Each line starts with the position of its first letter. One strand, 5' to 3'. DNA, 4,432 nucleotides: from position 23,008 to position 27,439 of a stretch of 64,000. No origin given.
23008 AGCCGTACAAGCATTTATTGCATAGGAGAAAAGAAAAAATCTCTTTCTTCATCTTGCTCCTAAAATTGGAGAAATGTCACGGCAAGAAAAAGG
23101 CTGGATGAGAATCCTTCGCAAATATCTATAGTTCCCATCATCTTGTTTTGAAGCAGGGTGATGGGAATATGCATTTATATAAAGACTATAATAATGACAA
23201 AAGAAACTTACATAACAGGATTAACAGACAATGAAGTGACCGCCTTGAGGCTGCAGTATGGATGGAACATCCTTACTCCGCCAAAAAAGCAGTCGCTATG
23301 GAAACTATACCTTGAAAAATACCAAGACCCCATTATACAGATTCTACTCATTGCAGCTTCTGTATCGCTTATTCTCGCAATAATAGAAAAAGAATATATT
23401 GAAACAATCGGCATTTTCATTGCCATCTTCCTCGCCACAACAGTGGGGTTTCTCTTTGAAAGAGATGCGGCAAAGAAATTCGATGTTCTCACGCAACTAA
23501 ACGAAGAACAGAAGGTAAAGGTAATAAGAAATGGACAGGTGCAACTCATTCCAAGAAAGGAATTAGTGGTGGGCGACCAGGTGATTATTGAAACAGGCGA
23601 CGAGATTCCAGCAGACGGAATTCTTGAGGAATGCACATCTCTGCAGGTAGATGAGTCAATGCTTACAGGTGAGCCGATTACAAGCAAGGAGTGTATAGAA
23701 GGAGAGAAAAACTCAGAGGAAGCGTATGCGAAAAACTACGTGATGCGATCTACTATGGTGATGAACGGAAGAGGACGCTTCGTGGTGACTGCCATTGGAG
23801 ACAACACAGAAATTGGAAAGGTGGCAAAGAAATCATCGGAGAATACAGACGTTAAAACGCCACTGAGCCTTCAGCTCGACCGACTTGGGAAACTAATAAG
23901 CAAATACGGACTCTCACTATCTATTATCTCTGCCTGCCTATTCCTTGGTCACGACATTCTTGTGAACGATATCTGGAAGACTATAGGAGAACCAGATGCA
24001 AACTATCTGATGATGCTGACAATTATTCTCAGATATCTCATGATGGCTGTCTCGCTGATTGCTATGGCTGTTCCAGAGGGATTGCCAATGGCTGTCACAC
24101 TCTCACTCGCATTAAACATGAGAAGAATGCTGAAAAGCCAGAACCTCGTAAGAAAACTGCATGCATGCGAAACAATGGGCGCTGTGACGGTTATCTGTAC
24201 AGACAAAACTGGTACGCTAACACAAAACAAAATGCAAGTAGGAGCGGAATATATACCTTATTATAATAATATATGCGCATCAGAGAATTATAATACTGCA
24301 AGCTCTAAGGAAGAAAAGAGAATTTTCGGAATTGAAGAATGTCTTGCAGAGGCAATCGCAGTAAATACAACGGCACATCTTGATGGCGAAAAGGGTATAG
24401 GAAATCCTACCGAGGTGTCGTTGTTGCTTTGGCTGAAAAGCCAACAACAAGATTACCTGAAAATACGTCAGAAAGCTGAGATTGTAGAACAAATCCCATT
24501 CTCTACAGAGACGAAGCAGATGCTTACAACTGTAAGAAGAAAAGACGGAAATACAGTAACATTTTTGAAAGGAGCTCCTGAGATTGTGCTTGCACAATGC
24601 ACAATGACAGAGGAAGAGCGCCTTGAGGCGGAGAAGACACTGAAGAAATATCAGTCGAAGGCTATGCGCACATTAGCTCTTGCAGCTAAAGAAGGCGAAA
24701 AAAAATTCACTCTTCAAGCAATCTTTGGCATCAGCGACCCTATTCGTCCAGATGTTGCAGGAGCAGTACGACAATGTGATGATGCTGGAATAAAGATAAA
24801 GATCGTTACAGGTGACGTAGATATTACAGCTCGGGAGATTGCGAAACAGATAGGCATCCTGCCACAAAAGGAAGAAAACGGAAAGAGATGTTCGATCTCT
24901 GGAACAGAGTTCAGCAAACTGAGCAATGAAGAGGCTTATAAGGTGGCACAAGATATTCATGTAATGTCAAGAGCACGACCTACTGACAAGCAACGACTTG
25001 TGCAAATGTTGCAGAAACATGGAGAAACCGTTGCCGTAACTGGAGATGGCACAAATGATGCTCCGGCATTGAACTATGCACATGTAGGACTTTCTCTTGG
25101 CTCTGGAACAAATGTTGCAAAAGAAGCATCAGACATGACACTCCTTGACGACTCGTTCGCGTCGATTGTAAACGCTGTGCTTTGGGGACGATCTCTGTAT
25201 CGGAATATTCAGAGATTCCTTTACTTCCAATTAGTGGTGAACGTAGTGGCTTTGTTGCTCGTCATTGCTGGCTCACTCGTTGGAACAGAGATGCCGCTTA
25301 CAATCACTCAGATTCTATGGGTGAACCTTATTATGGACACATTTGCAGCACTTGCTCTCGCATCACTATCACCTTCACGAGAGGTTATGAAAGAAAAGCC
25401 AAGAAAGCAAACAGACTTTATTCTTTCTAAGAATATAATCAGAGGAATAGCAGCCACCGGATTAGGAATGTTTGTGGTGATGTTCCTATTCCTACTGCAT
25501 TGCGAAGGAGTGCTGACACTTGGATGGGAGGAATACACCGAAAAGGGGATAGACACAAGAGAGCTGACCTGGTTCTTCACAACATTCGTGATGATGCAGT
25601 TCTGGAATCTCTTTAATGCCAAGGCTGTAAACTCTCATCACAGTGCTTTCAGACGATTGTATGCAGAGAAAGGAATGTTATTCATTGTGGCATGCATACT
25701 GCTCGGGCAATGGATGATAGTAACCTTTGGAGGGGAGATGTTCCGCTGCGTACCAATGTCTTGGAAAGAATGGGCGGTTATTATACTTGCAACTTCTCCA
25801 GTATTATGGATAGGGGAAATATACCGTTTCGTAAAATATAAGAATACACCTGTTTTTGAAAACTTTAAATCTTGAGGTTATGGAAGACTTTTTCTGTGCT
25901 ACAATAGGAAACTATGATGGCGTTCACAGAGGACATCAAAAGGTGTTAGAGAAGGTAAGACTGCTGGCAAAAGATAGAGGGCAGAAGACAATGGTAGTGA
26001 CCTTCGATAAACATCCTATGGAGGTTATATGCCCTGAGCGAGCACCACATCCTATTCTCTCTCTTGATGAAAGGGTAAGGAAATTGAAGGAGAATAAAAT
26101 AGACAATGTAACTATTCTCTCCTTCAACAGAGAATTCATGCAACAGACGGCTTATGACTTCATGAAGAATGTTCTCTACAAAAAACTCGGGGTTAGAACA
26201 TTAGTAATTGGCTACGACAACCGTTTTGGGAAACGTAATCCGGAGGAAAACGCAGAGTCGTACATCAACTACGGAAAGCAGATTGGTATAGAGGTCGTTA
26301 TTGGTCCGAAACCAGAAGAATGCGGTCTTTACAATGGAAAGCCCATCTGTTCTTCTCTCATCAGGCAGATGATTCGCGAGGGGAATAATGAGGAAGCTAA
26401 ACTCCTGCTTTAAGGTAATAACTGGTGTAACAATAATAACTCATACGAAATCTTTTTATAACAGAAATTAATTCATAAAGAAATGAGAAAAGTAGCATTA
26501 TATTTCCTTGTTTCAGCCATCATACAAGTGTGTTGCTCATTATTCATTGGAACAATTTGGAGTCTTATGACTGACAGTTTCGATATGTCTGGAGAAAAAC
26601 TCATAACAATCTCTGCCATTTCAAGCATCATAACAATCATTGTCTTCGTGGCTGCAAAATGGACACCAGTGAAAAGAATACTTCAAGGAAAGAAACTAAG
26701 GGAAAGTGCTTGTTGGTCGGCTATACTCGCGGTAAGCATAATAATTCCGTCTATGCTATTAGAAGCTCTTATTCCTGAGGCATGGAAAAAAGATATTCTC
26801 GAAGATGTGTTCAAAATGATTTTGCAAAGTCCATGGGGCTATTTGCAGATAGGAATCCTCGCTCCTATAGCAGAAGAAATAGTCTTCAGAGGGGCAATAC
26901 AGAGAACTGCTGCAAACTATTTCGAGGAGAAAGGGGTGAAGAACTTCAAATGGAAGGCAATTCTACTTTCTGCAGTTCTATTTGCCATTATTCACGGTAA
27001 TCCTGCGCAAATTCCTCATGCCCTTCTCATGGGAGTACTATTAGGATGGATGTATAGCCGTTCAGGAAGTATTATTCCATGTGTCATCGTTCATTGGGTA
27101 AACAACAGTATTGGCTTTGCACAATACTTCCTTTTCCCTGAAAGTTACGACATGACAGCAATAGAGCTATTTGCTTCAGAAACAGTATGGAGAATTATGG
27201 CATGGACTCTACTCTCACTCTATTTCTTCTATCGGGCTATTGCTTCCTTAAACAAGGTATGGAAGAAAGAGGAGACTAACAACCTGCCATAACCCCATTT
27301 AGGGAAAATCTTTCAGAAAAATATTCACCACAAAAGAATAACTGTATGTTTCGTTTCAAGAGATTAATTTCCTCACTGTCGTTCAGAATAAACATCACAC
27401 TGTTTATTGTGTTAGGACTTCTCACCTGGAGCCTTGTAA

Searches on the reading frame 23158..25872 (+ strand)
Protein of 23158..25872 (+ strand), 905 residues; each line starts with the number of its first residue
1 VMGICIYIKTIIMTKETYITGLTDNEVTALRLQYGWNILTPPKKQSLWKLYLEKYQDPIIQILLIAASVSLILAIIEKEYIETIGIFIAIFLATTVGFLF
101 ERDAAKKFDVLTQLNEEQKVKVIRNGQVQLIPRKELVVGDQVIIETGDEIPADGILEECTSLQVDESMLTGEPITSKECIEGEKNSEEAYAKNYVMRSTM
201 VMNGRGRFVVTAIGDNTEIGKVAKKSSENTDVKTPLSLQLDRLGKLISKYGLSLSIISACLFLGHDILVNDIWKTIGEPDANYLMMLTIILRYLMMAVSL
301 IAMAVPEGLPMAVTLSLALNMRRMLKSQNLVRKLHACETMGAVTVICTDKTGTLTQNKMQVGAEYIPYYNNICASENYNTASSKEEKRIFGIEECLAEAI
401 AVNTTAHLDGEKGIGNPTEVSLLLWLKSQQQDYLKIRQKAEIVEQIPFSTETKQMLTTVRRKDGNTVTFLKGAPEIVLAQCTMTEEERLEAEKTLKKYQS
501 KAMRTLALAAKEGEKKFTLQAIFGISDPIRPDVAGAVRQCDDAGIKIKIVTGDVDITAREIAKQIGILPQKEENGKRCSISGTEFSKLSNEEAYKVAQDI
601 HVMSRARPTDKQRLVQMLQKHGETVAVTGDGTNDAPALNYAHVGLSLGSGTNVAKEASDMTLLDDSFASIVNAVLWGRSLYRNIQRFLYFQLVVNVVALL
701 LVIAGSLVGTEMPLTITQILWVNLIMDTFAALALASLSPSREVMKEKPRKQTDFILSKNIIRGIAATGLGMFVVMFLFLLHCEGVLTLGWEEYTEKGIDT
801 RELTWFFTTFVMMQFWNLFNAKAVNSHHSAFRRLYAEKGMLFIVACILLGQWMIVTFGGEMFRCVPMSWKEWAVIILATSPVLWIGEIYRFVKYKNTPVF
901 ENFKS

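Call 72: search_protein_families(library=pfam, proteins=[window:23158-25872:+], max_evalue=0.001)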
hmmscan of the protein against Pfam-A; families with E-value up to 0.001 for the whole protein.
window:23158-25872:+ (905 aa): 6 families
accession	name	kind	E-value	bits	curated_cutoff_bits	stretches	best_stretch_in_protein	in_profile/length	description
PF00122.25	E1-E2_ATPase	-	9.1e-40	136.5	28.1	1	117-326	4-180/181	E1-E2 ATPase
PF00689.26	Cation_ATPase_C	-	1.5e-36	126.2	27.3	1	712-891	2-174/175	Cation transporting ATPase, C-terminus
PF00702.32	Hydrolase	-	2.9e-16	60.9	26.4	1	344-641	2-190/191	haloacid dehalogenase-like hydrolase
PF13246.12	Cation_ATPase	-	3.1e-16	59.6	21.7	1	408-483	14-90/91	Cation transport ATPase (P-type)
PF00690.31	Cation_ATPase_N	-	3.6e-14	52.6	20.4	1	19-70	18-69/69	Cation transporter/ATPase, N-terminus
PF08282.18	Hydrolase_3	-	8.1e-06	26.2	20.9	1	612-672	193-253/255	haloacid dehalogenase-like hydrolase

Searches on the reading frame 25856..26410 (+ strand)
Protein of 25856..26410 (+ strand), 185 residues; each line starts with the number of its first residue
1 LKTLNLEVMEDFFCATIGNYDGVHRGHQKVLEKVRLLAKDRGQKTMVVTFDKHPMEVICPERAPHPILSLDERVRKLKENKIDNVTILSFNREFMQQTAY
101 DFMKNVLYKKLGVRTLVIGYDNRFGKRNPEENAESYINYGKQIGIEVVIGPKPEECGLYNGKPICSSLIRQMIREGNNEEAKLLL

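Call 72: search_protein_families(library=pfam, proteins=[window:25856-26410:+], max_evalue=0.001)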
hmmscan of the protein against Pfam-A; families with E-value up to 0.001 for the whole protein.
window:25856-26410:+ (185 aa): 2 families
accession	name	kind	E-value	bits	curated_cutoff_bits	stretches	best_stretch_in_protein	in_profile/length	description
PF06574.18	FAD_syn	-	2.6e-41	141.5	27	1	15-152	10-146/158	FAD synthetase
PF01467.32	CTP_transf_like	-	1.5e-05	25.7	21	1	16-122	2-90/133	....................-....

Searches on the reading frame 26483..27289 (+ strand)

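Call 72: search_protein_families(library=pfam, proteins=[window:26483-27289:+], max_evalue=0.001)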
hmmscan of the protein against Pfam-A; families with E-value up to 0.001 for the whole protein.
window:26483-27289:+ (269 aa): 1 family
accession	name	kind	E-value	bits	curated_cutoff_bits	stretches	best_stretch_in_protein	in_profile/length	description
PF02517.21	Rce1-like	-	2.6e-23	82.5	22.4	1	117-209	5-92/93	Type II CAAX prenyl endopeptidase Rce1-like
